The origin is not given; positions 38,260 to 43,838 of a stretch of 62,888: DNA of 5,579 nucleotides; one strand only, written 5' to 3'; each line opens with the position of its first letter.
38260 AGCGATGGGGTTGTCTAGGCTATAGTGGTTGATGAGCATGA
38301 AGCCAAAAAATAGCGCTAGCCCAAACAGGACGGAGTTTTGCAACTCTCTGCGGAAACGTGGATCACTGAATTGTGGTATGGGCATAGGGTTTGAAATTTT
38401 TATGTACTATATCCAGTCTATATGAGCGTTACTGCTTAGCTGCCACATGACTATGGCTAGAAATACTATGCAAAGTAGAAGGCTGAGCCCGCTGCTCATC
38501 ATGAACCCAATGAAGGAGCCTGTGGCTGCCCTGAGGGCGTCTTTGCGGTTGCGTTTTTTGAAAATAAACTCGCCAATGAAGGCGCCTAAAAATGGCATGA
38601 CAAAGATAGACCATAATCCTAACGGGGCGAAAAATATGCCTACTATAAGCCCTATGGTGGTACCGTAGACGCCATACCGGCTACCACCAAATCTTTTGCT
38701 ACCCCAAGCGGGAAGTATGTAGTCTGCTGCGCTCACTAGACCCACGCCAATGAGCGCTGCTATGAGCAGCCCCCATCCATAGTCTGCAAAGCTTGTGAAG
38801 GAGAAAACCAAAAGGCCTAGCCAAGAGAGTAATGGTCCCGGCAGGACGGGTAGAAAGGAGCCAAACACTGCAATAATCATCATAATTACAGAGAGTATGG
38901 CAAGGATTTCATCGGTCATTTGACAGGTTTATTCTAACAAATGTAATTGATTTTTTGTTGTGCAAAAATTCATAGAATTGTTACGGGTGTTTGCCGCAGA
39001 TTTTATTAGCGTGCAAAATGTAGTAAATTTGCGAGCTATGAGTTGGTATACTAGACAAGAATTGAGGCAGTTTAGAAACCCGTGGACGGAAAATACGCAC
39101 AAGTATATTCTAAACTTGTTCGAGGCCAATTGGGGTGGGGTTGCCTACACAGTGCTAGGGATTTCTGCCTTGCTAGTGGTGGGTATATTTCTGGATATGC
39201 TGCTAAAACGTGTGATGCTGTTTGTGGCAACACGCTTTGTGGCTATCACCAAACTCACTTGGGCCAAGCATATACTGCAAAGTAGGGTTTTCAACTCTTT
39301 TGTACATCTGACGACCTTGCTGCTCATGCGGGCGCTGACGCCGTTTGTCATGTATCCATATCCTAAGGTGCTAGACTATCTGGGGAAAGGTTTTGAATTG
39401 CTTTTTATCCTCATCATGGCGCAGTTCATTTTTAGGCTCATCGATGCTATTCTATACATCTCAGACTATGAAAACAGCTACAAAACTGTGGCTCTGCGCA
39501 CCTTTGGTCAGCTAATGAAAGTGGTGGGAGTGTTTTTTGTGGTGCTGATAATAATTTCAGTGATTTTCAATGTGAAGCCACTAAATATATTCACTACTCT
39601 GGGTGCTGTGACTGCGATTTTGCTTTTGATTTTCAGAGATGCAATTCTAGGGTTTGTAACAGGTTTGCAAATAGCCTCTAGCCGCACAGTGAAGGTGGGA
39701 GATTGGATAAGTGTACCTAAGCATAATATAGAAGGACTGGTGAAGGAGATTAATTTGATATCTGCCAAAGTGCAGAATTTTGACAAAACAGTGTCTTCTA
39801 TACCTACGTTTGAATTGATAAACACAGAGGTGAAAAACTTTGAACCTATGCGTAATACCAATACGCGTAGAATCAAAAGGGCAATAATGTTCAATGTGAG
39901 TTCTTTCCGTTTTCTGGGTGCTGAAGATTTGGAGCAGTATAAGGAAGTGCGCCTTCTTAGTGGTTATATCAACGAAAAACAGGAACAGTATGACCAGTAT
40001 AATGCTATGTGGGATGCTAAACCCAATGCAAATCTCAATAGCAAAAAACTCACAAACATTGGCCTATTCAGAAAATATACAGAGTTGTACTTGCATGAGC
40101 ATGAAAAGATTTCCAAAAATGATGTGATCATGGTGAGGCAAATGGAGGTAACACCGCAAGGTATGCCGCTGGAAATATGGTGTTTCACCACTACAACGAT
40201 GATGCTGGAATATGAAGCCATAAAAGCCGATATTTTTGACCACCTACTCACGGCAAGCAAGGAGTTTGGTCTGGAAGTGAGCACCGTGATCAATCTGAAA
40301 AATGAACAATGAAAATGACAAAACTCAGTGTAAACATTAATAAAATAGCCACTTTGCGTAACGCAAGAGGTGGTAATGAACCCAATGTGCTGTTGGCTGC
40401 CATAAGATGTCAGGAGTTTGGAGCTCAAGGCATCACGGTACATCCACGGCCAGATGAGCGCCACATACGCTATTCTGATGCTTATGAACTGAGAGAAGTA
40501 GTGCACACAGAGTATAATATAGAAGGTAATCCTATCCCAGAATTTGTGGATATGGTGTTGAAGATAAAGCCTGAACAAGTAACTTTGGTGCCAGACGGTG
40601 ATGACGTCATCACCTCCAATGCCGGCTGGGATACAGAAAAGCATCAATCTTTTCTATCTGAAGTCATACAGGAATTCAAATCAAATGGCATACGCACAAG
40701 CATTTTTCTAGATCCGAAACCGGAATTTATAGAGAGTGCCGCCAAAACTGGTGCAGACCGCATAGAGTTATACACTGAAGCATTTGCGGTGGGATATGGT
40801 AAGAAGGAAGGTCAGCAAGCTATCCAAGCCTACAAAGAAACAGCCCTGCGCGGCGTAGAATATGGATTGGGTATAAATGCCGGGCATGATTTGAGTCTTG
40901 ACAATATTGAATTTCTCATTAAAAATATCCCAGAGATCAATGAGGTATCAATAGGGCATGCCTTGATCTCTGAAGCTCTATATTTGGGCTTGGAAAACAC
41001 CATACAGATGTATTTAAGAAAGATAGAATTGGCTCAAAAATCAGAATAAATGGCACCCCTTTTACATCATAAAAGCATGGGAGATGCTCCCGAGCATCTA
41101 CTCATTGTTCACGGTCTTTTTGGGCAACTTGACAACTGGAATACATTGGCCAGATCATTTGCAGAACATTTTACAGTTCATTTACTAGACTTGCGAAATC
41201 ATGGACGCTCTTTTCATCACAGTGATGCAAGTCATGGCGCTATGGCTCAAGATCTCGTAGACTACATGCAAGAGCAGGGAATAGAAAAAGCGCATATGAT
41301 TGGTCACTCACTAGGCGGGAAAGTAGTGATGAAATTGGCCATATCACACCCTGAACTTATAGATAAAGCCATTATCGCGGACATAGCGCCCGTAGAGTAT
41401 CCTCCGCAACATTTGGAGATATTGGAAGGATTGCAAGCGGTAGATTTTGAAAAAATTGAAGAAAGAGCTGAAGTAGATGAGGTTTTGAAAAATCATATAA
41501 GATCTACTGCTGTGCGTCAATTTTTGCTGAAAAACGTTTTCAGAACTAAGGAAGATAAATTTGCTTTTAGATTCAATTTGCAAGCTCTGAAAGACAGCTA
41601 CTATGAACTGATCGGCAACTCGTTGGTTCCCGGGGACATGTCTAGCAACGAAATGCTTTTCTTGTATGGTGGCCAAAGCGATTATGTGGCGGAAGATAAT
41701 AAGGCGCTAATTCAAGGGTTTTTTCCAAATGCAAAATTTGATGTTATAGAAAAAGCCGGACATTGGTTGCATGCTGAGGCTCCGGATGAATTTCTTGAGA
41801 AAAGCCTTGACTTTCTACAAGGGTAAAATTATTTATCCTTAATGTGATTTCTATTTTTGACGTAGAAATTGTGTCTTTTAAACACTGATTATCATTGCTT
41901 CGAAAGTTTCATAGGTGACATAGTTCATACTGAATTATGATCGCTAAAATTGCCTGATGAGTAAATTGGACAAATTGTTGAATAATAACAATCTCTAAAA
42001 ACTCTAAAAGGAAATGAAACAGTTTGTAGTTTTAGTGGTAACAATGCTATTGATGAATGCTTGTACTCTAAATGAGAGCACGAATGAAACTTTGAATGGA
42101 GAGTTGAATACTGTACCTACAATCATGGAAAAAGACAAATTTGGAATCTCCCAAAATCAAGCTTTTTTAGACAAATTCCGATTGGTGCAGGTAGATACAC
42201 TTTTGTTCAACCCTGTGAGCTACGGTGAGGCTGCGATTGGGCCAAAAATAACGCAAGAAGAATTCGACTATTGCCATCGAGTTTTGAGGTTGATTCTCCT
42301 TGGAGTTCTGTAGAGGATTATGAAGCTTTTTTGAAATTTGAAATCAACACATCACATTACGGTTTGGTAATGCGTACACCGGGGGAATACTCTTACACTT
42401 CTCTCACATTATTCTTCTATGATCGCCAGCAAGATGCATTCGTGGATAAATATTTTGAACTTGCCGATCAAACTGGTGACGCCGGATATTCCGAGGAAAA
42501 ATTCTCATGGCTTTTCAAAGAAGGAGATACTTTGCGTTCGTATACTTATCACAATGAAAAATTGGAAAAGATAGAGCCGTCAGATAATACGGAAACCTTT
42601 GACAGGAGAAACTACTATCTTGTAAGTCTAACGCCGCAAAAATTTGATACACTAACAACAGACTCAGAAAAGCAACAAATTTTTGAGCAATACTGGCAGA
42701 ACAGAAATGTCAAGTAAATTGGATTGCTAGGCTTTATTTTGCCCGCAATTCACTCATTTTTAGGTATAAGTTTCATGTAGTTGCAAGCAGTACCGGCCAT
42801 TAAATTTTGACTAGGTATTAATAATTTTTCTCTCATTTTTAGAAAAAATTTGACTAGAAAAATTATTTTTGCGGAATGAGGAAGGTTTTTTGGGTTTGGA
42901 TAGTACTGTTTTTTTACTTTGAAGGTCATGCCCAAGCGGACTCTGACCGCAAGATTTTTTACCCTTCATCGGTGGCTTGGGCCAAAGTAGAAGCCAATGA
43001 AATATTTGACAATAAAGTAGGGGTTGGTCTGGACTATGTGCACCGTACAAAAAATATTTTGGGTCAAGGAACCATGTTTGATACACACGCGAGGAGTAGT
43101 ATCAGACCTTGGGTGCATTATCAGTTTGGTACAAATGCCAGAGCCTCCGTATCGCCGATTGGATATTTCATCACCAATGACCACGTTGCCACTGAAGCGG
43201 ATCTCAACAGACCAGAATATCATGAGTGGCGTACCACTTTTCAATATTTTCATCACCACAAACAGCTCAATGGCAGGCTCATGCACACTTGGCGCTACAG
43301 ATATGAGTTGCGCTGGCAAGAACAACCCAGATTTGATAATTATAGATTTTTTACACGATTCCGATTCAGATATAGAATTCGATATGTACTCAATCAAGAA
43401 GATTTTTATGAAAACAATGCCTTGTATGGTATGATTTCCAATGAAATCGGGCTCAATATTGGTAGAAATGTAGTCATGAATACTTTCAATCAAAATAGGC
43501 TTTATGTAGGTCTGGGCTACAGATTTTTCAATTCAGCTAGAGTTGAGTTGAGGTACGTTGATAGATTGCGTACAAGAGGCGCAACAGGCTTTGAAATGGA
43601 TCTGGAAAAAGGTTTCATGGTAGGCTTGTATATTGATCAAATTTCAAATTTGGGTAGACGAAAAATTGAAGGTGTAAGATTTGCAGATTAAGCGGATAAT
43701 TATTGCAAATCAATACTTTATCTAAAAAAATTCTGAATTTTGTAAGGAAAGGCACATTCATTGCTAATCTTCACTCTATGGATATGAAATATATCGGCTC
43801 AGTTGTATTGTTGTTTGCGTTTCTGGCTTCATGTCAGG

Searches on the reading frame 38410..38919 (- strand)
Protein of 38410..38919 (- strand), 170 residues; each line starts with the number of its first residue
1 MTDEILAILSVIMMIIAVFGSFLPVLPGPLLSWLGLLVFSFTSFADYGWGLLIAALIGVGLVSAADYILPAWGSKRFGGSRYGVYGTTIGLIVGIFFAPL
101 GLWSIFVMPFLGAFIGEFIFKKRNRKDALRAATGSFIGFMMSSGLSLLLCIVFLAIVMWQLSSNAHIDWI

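Call 16: search_protein_families(library=pfam, proteins=[window:38410-38919:-])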
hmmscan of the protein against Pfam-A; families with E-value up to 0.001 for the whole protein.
window:38410-38919:- (170 aa): 1 family
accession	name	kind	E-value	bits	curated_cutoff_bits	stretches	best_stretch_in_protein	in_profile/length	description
PF04306.18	DUF456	-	1.3e-36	126.4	29.4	1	22-160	1-138/139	Protein of unknown function (DUF456)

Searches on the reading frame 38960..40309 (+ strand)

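Call 16: search_protein_families(library=pfam, proteins=[window:38960-40309:+])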
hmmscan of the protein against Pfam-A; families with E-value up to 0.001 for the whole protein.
window:38960-40309:+ (450 aa): 1 family
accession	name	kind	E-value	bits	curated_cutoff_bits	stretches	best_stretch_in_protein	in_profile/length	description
PF00924.24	MS_channel_2nd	-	1.6e-13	51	20.2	1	228-294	2-66/68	Mechanosensitive ion channel, beta-domain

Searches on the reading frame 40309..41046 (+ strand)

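Call 43: search_protein_families(library=pfam, proteins=[window:40309-41046:+], max_evalue=0.01)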
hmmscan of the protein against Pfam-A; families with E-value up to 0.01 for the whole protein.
window:40309-41046:+ (246 aa): 1 family
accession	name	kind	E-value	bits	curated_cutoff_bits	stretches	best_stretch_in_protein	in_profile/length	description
PF03740.19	PdxJ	-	6.8e-93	310.5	24.5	1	5-238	1-233/234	Pyridoxal phosphate biosynthesis protein PdxJ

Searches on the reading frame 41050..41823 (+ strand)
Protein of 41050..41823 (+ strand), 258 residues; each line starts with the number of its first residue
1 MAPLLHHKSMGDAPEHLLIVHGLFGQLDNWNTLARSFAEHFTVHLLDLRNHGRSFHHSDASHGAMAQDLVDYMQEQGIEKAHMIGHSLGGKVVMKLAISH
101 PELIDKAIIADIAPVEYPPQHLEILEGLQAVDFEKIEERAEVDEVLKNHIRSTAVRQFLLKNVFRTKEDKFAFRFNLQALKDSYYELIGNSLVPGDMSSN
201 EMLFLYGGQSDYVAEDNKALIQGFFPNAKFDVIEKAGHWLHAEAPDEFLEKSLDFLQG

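Call 69: search_protein_families(library=pfam, proteins=[window:41050-41823:+], max_evalue=0.001)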
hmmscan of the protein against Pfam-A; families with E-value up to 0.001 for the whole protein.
window:41050-41823:+ (258 aa): 6 families
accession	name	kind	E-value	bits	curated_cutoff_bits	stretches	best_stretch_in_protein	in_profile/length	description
PF00561.26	Abhydrolase_1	-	1.2e-28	100.8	25.8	1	16-245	2-245/245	alpha/beta hydrolase fold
PF12697.13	Abhydrolase_6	-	5.4e-19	70.2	26.3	1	17-250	1-216/217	Alpha/beta hydrolase family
PF12146.15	Hydrolase_4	-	1.3e-09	38.1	27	1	16-110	6-107/239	Serine aminopeptidase, S33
PF07819.20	PGAP1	-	8.4e-08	32.7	24.3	1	17-124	7-143/233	PGAP1-like alpha/beta domain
PF05057.20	DUF676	-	4.3e-05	23.5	20.3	1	15-116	5-117/217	Putative serine esterase (DUF676)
PF00975.26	Thioesterase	-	0.00056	20.6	26.4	0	16-97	2-84/226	Thioesterase domain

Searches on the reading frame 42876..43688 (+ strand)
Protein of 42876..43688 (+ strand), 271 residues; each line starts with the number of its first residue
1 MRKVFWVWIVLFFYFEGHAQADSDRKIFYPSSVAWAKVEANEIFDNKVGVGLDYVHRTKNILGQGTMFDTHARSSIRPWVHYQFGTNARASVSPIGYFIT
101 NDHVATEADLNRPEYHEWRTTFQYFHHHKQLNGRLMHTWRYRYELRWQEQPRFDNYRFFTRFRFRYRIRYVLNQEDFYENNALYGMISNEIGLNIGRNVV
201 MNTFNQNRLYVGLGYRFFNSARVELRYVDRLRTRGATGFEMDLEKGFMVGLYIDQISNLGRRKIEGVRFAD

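Call 43: search_protein_families(library=pfam, proteins=[window:42876-43688:+], max_evalue=0.01)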
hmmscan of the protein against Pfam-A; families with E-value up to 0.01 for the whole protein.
window:42876-43688:+ (271 aa): 1 family
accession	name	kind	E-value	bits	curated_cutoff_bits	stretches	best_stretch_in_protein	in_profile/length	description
PF10677.15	DUF2490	-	1.1e-22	81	29.8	1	34-231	3-176/186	Protein of unknown function (DUF2490)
